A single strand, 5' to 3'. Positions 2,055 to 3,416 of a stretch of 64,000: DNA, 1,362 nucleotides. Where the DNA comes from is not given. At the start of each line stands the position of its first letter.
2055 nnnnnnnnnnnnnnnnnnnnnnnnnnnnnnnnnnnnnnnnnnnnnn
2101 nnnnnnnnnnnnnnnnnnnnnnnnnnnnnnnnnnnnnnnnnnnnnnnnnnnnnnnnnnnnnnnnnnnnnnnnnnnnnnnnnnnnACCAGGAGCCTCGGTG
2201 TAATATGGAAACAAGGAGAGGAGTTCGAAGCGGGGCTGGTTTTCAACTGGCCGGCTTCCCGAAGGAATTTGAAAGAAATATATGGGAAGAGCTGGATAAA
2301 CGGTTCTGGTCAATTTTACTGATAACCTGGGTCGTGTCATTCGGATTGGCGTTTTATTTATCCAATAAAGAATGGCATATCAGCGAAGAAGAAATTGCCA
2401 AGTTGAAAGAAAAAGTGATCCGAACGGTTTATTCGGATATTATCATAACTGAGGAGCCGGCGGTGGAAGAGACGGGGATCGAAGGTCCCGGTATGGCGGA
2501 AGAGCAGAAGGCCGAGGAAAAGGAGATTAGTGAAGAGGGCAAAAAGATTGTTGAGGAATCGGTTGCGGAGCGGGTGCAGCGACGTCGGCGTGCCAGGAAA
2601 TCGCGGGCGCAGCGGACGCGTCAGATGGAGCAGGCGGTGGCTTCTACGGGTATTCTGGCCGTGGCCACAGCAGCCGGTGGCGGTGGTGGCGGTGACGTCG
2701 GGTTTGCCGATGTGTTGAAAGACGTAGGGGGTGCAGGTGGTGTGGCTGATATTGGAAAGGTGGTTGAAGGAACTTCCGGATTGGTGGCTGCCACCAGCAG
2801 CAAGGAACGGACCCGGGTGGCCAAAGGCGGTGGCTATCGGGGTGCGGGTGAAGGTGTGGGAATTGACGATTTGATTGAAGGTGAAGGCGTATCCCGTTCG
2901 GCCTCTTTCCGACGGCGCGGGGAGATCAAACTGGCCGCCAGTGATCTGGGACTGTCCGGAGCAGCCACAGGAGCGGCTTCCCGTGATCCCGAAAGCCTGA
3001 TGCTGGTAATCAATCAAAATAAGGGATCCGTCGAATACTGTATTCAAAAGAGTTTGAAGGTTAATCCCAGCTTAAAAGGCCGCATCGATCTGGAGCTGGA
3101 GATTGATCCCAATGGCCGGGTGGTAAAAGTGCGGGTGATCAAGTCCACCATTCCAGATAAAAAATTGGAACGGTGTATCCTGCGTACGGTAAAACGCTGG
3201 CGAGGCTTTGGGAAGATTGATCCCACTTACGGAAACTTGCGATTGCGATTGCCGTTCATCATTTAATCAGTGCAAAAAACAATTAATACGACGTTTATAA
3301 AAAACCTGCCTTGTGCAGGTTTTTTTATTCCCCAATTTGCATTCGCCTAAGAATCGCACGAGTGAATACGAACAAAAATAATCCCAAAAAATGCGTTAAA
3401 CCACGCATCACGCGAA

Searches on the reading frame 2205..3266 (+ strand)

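Call 10: search_protein_families(library=pfam, proteins=[window:2205-3266:+], max_evalue=0.00001)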
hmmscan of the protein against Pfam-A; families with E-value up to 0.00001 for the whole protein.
window:2205-3266:+ (353 aa): 0 families

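Call 82: search_protein_families(library=pfam, proteins=[window:2205-3266:+], max_evalue=0.001)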
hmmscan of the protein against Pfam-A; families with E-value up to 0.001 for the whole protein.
window:2205-3266:+ (353 aa): 1 family
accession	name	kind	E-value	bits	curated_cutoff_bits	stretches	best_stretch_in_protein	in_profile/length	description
PF03544.19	TonB_C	-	6.7e-05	23.7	24.6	1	290-333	14-56/79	Gram-negative bacterial TonB protein C-terminal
